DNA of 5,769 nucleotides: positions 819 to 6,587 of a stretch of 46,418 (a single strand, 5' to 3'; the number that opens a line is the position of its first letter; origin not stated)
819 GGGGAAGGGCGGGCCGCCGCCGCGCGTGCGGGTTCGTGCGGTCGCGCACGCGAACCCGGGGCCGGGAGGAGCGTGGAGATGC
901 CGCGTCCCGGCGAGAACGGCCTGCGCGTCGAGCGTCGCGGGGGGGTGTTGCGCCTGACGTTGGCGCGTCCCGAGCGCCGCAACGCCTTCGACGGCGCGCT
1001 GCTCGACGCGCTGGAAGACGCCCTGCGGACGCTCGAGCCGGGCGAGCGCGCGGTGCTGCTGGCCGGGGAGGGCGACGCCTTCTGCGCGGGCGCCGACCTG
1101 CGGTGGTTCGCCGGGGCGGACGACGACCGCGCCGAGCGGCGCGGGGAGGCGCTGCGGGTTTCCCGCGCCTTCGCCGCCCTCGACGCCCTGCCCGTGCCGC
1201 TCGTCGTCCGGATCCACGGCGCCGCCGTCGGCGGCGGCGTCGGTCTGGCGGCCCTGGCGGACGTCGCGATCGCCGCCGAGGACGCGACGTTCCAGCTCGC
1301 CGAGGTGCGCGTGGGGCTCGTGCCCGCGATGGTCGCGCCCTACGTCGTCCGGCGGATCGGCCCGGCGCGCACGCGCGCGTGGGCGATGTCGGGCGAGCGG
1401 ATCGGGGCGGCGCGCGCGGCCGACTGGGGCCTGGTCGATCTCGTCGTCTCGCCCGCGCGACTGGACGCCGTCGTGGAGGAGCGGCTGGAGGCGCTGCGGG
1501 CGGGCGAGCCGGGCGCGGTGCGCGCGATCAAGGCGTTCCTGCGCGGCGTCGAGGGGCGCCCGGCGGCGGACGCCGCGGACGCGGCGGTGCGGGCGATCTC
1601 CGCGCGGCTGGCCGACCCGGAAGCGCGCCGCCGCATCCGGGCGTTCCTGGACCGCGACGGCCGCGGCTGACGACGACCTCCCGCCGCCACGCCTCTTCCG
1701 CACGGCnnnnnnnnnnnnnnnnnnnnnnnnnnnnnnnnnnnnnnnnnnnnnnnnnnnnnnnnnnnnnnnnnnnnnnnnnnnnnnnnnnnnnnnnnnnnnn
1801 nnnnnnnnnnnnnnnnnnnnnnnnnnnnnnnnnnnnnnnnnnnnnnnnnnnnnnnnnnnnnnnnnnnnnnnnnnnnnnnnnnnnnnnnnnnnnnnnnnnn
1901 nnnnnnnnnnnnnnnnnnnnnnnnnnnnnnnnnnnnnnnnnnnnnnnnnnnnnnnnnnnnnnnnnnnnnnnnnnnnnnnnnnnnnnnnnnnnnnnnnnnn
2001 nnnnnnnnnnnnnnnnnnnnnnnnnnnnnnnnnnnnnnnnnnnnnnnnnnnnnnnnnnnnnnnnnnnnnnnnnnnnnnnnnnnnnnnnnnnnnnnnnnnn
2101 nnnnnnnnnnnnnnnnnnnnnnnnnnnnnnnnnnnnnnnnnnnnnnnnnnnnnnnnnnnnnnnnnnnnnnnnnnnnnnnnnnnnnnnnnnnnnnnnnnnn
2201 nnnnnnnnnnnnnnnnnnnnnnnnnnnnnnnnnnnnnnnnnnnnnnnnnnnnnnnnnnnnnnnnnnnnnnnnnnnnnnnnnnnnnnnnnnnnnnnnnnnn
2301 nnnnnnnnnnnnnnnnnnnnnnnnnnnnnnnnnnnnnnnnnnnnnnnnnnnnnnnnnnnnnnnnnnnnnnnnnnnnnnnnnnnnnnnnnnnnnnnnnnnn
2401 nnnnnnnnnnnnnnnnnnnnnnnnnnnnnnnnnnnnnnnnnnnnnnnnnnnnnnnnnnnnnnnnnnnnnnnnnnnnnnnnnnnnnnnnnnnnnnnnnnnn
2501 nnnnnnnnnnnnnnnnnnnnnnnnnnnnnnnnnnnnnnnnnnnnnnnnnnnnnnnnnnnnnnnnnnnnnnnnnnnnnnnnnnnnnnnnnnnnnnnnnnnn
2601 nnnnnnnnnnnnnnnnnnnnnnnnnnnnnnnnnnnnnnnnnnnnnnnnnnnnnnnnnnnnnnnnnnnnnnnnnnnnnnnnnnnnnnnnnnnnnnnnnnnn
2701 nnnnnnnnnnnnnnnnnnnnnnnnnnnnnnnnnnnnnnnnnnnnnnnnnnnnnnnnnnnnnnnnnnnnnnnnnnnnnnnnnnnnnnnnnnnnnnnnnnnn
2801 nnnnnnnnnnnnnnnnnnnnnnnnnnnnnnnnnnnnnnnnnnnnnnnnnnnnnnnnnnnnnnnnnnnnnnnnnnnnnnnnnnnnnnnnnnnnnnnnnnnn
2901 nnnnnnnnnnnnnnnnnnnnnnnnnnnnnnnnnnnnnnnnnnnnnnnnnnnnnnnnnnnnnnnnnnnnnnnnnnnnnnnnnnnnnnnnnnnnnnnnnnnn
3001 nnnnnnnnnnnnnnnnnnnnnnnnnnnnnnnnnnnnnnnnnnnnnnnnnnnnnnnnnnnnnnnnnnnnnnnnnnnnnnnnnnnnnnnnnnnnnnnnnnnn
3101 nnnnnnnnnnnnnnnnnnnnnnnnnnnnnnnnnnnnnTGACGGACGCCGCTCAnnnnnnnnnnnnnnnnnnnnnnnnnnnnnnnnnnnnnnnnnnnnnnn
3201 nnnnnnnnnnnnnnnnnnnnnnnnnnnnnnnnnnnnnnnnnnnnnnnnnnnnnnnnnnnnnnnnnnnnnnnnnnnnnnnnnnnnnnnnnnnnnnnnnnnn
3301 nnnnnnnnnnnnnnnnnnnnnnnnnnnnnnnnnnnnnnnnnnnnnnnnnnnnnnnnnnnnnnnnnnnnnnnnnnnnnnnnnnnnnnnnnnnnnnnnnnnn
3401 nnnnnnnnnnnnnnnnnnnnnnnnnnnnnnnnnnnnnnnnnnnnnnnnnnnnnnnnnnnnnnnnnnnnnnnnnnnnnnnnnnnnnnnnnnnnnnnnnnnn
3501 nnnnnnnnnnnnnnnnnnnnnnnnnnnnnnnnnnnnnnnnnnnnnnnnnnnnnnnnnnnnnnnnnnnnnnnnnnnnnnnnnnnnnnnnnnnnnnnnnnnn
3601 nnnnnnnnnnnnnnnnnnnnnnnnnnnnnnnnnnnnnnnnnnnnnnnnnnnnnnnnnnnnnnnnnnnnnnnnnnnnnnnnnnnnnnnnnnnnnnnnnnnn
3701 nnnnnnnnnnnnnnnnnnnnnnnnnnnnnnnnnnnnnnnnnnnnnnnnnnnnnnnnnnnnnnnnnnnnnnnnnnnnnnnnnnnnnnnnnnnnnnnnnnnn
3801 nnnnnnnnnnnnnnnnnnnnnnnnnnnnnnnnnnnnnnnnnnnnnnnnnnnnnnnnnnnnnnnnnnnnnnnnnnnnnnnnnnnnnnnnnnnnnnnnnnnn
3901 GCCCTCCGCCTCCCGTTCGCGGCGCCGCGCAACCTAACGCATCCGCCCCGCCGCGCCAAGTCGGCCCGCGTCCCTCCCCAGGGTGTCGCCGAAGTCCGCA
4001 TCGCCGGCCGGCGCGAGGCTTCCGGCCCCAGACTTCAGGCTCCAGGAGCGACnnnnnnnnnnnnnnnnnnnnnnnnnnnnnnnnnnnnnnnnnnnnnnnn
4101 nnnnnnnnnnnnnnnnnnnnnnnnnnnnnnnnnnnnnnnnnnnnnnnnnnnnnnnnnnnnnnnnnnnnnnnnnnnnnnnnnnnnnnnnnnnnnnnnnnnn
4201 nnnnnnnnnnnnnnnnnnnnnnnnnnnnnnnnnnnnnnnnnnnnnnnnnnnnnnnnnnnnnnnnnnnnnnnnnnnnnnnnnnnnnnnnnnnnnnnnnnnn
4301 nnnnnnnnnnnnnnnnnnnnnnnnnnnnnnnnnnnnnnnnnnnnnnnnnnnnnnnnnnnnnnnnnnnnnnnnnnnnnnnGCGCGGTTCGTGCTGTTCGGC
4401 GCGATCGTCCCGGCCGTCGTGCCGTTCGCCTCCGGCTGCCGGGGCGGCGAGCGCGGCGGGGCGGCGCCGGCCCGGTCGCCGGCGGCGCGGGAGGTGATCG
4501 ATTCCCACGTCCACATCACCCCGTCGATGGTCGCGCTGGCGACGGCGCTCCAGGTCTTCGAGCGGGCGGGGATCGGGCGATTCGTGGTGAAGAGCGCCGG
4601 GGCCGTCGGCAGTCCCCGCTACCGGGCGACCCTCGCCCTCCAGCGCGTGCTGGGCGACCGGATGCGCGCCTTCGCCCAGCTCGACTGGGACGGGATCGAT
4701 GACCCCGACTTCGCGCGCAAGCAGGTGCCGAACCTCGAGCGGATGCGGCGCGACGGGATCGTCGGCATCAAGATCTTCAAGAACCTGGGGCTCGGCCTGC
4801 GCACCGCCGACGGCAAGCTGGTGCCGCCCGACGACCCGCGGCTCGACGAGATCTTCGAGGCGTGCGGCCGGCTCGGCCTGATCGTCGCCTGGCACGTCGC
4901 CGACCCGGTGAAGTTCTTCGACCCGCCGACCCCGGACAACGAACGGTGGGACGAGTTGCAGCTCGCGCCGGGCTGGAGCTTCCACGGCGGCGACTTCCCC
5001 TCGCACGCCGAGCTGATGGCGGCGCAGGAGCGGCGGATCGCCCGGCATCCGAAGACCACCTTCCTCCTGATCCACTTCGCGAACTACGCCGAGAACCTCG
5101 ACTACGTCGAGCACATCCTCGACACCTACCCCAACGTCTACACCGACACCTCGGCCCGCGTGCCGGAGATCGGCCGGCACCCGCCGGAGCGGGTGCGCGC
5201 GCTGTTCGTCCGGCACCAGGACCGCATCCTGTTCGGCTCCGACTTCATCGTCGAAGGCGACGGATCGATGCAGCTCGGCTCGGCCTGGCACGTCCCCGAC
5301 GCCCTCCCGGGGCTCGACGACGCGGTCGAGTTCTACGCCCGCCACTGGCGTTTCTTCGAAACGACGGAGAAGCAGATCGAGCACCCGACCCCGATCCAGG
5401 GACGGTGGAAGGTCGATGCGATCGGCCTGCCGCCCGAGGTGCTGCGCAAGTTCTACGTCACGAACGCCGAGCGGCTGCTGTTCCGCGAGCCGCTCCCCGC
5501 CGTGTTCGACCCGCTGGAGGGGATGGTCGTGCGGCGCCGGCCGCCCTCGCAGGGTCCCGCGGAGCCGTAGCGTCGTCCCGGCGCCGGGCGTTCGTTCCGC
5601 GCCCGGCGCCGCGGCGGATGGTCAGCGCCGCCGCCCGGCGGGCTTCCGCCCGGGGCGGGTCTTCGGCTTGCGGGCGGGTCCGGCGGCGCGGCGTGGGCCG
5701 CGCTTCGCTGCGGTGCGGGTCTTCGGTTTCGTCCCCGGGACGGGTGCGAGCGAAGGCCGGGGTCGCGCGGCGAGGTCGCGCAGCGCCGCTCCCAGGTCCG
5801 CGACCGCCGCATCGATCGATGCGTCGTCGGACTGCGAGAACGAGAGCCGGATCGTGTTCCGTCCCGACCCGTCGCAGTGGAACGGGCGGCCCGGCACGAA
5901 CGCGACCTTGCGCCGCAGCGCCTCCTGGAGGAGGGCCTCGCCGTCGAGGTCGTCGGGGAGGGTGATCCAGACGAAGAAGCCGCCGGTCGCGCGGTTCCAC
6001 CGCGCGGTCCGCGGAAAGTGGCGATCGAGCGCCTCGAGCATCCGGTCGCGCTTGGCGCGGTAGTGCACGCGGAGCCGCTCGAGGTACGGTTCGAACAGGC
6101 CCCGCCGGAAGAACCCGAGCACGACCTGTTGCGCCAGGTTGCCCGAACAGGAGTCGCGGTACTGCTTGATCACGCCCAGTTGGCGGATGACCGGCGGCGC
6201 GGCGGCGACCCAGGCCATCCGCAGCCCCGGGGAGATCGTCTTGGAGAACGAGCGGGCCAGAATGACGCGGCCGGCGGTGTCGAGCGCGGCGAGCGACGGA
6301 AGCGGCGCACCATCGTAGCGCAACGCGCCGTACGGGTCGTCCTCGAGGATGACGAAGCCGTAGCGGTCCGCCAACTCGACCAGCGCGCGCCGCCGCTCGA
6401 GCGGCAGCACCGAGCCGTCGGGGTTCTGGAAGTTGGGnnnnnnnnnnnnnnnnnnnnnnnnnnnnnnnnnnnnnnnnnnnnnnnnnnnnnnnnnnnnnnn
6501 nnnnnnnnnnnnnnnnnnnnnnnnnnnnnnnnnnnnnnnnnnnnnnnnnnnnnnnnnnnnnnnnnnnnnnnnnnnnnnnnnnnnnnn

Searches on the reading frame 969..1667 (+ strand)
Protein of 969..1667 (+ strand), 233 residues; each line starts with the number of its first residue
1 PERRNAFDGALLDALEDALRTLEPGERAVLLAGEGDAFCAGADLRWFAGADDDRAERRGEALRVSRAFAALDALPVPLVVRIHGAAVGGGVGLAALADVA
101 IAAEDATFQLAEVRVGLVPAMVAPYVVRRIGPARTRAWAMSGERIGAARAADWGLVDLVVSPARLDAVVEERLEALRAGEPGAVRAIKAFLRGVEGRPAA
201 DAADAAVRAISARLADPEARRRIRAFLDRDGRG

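Call 73: search_protein_families(library=pfam, proteins=[window:969-1667:+], max_evalue=0.0001)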
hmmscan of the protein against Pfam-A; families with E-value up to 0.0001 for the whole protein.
window:969-1667:+ (233 aa): 2 families
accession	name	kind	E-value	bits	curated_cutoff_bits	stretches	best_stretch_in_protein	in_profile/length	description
PF00378.25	ECH_1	-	1.9e-36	126.1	27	1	1-226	14-240/251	Enoyl-CoA hydratase/isomerase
PF16113.10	ECH_2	-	2.3e-26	93.5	27.2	1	1-203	9-211/335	Enoyl-CoA hydratase/isomerase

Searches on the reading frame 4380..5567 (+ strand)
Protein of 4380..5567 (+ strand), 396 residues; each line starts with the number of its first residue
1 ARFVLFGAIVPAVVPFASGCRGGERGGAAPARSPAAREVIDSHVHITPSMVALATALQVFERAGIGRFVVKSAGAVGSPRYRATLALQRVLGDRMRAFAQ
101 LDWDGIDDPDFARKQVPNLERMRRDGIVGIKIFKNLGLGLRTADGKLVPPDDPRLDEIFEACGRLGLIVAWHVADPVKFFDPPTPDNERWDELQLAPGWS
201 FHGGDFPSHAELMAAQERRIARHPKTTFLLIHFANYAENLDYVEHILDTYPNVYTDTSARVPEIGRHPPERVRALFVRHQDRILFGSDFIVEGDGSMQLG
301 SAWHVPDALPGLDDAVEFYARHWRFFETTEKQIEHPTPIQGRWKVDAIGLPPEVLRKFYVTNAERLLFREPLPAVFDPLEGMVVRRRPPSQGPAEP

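Call 27: search_protein_families(library=pfam, proteins=[window:4380-5567:+], max_evalue=0.001)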
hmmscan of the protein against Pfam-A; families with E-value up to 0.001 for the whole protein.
window:4380-5567:+ (396 aa): 1 family
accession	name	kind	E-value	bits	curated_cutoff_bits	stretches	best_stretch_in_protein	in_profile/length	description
PF04909.20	Amidohydro_2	-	4.1e-23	83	26.4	1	46-368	33-288/289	Amidohydrolase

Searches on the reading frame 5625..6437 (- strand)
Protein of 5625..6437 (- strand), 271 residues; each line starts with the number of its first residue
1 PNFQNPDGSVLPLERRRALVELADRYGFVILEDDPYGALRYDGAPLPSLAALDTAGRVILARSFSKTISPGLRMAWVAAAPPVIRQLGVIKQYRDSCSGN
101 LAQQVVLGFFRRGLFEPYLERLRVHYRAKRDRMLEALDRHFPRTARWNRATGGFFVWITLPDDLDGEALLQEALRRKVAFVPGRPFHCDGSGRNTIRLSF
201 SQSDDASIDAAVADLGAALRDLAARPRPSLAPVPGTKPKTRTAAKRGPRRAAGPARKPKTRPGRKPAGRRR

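Call 73: search_protein_families(library=pfam, proteins=[window:5625-6437:-], max_evalue=0.0001)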
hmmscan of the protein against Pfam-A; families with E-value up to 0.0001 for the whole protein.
window:5625-6437:- (271 aa): 1 family
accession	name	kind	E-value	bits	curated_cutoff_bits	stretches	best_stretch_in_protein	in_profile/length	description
PF00155.27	Aminotran_1_2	-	1.1e-21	77.9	19.7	1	2-213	154-359/361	Aminotransferase class I and II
